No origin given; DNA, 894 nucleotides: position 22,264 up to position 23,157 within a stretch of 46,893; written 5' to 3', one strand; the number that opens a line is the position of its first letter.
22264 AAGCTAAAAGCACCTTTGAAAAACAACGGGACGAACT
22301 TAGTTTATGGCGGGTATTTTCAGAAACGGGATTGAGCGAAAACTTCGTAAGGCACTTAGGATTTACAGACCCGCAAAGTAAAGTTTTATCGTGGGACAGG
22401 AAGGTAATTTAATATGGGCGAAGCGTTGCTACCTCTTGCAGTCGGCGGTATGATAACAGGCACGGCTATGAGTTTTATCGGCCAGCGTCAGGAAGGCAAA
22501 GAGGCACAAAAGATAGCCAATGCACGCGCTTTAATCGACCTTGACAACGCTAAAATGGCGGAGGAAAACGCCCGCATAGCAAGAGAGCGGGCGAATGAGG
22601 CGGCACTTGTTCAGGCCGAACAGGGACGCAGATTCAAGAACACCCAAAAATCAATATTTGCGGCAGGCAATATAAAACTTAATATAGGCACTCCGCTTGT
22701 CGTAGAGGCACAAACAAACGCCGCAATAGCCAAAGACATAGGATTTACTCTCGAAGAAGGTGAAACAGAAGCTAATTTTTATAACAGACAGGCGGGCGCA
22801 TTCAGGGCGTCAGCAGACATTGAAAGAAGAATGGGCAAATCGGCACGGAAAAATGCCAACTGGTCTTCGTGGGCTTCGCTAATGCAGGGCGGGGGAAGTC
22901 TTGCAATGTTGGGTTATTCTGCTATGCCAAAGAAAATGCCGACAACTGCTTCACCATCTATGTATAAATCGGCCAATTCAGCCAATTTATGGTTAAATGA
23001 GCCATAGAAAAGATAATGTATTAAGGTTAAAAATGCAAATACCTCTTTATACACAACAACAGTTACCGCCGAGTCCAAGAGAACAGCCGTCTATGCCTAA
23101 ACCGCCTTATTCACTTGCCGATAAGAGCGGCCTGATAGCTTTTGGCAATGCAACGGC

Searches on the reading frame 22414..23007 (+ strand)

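Call 70: search_protein_families(library=phrogs, proteins=[window:22414-23007:+], max_evalue=0.001)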
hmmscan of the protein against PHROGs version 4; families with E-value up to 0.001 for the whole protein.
window:22414-23007:+ (197 aa): 2 families
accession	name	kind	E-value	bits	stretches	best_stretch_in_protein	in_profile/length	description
phrog_418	-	head and packaging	3.4e-16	60.8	1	9-161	9-147/166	internal virion protein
phrog_34412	-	unknown function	3.1e-06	28.1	1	8-130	9-124/189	-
